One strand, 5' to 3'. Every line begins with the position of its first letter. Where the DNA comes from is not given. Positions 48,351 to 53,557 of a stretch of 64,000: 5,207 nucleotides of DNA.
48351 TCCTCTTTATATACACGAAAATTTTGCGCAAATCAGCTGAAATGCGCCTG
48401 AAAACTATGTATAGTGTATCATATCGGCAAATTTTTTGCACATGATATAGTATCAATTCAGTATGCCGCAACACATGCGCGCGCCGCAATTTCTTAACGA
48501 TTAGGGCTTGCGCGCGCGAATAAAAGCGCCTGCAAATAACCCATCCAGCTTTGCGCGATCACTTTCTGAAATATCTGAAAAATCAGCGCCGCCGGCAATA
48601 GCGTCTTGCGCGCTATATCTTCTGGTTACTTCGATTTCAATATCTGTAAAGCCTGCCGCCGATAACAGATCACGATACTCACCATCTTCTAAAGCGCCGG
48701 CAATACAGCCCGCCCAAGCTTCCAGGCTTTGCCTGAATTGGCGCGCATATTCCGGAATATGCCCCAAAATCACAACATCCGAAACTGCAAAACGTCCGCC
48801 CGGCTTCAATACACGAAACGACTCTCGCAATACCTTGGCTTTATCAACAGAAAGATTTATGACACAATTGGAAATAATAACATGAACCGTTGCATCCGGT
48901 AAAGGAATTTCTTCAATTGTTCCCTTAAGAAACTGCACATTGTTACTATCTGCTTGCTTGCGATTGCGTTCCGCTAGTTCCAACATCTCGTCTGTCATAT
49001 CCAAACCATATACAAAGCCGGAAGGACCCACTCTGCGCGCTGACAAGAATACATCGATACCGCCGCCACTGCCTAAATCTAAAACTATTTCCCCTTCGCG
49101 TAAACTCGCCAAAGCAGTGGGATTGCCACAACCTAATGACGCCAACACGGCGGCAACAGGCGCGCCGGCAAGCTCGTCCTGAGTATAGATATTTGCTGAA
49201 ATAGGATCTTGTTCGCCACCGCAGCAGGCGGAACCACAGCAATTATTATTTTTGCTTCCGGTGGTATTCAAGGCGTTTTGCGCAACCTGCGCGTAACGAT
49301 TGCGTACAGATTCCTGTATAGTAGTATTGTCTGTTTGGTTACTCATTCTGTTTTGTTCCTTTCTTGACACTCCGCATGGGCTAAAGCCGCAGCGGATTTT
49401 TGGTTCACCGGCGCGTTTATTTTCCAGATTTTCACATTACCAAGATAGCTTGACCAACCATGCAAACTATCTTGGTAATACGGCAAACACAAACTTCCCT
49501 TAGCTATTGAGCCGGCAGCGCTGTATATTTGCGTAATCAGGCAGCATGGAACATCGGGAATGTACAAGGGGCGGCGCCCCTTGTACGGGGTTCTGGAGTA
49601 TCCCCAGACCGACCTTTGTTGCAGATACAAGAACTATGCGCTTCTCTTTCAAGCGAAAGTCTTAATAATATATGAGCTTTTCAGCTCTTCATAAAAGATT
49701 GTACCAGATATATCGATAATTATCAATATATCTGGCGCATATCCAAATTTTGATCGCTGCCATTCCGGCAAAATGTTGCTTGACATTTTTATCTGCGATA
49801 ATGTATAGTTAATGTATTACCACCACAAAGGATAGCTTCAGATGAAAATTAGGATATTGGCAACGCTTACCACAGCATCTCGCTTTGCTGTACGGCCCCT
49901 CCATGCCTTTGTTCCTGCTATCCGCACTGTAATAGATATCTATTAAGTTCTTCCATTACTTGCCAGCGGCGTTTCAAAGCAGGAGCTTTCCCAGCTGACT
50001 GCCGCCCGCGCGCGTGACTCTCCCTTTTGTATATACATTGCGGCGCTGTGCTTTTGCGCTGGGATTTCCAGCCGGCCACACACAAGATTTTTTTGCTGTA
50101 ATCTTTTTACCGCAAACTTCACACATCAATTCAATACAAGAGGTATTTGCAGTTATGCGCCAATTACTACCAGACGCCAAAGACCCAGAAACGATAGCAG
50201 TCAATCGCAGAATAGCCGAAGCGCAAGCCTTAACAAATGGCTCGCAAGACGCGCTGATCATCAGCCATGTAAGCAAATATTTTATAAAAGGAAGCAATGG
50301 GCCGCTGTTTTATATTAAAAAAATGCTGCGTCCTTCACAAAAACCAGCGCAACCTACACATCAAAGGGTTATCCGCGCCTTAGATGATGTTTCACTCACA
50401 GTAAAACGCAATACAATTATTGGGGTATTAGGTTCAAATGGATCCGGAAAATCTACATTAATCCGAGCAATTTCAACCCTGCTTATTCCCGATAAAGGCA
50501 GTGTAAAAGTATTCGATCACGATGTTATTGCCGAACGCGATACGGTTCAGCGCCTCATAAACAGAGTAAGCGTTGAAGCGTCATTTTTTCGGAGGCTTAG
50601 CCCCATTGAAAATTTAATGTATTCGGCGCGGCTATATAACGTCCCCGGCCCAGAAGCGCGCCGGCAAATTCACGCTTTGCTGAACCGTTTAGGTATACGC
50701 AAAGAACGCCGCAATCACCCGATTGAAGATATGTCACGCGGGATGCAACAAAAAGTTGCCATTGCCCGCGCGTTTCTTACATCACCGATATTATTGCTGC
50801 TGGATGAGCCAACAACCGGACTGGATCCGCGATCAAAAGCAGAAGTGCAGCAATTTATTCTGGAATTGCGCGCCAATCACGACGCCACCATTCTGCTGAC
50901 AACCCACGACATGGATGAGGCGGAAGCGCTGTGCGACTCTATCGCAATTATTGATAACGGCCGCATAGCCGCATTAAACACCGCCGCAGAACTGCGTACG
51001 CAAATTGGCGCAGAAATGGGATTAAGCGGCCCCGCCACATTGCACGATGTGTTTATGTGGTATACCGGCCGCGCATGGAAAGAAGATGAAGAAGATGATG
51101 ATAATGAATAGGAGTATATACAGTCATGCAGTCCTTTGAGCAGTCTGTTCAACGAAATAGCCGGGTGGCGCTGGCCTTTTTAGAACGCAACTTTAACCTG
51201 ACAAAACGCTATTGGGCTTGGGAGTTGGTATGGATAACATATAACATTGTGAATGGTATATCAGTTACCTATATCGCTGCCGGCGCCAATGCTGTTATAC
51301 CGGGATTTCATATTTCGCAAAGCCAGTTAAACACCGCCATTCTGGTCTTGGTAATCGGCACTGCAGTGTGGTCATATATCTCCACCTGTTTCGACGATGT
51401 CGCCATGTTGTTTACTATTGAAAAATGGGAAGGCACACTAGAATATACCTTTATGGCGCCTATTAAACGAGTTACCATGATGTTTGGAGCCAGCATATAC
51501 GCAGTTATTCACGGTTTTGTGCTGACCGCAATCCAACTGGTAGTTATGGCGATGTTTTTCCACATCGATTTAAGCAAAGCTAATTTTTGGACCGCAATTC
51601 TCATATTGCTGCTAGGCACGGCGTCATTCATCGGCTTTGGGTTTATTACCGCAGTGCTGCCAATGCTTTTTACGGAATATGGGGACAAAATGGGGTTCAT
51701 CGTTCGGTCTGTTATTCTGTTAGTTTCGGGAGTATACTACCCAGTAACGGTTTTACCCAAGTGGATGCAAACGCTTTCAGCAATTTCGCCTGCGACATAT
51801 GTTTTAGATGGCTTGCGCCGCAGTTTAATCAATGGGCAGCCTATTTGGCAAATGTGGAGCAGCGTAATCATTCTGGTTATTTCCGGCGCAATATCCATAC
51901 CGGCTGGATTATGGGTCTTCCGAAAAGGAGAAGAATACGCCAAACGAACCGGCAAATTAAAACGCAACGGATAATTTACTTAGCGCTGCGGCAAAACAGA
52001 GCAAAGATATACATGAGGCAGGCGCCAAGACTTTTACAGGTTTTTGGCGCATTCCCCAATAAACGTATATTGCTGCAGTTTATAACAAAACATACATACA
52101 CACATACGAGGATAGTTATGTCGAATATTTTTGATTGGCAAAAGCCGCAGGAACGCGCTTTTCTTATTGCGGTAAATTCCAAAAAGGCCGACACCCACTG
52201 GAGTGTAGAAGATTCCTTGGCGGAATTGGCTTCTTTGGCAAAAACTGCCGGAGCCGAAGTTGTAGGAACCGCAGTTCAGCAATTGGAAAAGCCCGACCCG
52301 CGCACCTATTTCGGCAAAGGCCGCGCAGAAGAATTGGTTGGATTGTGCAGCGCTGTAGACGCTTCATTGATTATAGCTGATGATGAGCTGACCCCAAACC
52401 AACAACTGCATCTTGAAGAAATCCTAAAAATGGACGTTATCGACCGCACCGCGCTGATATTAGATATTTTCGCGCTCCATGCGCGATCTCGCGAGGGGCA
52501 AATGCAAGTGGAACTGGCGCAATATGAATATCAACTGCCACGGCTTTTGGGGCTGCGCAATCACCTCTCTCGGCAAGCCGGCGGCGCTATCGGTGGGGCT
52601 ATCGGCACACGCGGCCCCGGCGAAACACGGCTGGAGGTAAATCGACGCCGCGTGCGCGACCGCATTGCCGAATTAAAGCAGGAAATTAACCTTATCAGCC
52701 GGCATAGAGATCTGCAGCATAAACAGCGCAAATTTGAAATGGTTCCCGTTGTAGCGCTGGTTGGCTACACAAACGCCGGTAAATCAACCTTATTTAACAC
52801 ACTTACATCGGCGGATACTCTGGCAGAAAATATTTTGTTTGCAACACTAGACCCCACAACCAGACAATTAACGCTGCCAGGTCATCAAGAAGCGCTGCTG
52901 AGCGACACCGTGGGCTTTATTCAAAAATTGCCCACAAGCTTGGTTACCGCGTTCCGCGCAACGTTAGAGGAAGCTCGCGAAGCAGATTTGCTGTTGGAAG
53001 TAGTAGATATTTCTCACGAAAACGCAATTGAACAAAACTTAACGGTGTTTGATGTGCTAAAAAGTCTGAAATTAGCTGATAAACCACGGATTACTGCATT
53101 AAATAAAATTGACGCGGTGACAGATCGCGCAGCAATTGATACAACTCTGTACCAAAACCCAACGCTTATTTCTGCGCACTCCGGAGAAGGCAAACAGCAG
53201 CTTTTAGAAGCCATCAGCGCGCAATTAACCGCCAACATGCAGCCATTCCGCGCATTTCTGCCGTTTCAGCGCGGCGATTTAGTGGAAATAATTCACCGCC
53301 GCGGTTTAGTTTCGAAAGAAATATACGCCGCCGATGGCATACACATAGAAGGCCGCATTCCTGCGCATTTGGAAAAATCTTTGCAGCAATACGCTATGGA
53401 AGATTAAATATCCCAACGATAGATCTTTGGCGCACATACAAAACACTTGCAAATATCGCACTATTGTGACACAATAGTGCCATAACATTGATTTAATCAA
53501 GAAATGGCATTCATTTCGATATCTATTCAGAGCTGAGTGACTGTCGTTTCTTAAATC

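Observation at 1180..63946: Nine copies of a ~137-bp TIR-bounded, hairpin-rich element confined to intergenic DNA (family A)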

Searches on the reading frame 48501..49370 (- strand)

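Call 36: search_protein_families(library=pfam, proteins=[window:48501-49370:-])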
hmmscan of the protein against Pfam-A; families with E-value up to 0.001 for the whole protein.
window:48501-49370:- (289 aa): 11 families
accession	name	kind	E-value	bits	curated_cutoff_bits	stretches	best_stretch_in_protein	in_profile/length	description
PF13847.12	Methyltransf_31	-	2.3e-32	112.1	27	1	91-236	2-141/145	Methyltransferase domain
PF13649.12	Methyltransf_25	-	1.5e-19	70.9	27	1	96-192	1-97/97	Methyltransferase domain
PF08241.18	Methyltransf_11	-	1.9e-19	70.6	21.2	1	97-195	1-94/95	Methyltransferase domain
PF01209.24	Ubie_methyltran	-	2e-17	63.8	20.1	1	89-198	44-153/233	ubiE/COQ5 methyltransferase family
PF08242.18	Methyltransf_12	-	6e-11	43.4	30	1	97-194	1-98/98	Methyltransferase domain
PF13489.12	Methyltransf_23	-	1e-08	35.5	27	1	87-244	17-162/164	Methyltransferase domain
PF01135.25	PCMT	-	1.5e-06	28.5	20.3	1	87-150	68-131/210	Protein-L-isoaspartate(D-aspartate) O-methyltransferase (PCMT)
PF06325.19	PrmA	-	1.9e-05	24.8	22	1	90-199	159-261/296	Ribosomal protein L11 methyltransferase (PrmA)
PF05148.21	Methyltransf_8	-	7.6e-05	23.1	27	1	150-200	111-160/219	Hypothetical methyltransferase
PF24675.1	NpmA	-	0.00045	20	60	1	92-157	23-91/214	16S rRNA (adenine(1408)-N(1))-methyltransferase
PF20922.3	Anamorsin_N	-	0.00054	20.1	27.1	1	151-200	41-91/163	Anamorsin, N-terminal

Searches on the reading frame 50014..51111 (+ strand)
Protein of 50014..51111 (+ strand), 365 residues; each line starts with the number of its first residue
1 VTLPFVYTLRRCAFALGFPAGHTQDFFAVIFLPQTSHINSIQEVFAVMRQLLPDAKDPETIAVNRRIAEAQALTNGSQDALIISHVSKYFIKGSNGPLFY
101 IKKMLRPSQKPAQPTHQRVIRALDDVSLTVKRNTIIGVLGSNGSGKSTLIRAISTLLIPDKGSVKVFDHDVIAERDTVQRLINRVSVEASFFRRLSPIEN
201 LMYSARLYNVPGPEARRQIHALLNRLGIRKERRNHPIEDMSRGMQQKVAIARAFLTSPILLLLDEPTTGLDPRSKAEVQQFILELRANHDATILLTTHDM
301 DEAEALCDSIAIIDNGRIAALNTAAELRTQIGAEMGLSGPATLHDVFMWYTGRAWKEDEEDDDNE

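Call 36: search_protein_families(library=pfam, proteins=[window:50014-51111:+])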
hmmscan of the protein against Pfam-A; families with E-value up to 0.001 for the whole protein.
window:50014-51111:+ (365 aa): 7 families
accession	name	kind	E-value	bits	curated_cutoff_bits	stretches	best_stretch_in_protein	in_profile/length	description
PF00005.33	ABC_tran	-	1.2e-30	107.3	25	1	123-268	1-137/137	ABC transporter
PF13304.12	AAA_21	-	5.7e-15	56.6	27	1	223-299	221-299/304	AAA domain, putative AbiEii toxin, Type IV TA system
PF13555.12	AAA_29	-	3e-07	30.5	27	1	125-161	14-50/61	P-loop containing region of AAA domain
PF02463.25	SMC_N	-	5.3e-06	26.5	40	1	134-302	25-201/220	RecF/RecN/SMC N terminal domain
PF13175.12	AAA_15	-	0.00042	20.5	32.1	0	121-173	12-67/374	AAA ATPase domain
PF13401.12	AAA_22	-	0.00055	20.7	27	0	133-270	5-96/130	AAA domain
PF25199.1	nSTAND_NTPase5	-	0.00066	20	34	0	127-183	35-92/145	Novel STAND NTPase 5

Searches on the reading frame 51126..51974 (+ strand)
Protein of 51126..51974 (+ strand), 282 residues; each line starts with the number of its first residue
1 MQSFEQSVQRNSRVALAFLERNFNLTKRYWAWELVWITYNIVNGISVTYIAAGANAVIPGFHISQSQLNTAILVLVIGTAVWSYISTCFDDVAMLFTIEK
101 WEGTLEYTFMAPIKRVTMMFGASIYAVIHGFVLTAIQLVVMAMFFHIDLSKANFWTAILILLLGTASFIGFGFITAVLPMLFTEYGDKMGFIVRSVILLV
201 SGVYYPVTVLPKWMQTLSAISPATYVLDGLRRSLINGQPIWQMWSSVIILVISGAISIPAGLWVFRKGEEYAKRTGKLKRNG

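Call 69: search_protein_families(library=pfam, proteins=[window:51126-51974:+], max_evalue=0.00001)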
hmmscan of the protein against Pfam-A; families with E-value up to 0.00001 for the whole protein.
window:51126-51974:+ (282 aa): 2 families
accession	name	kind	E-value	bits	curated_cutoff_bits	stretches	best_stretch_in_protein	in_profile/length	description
PF01061.29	ABC2_membrane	-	4.1e-15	56.3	26.9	1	20-233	8-209/211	ABC-2 type transporter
PF12698.13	ABC2_membrane_3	-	2.6e-11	43.7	31.6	1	72-262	162-346/347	ABC-2 family transporter protein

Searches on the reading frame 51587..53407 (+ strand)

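Call 69: search_protein_families(library=pfam, proteins=[window:51587-53407:+], max_evalue=0.00001)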
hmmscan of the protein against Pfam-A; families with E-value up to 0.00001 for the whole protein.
window:51587-53407:+ (606 aa): 4 families
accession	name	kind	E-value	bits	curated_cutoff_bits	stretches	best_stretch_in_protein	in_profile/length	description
PF13167.11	GTP-bdg_N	-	2.9e-32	111.5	25.4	1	208-296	1-89/89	GTP-binding GTPase N-terminal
PF16360.10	GTP-bdg_M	-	1.2e-27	96.7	29.5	1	298-381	1-79/79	GTP-binding GTPase Middle Region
PF01926.29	MMR_HSR1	-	1e-20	74.4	21.9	1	389-507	2-113/113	50S ribosome-binding GTPase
PF02421.24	FeoB_N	-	3.4e-09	36.9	27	1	389-541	3-154/156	Ferrous iron transport protein B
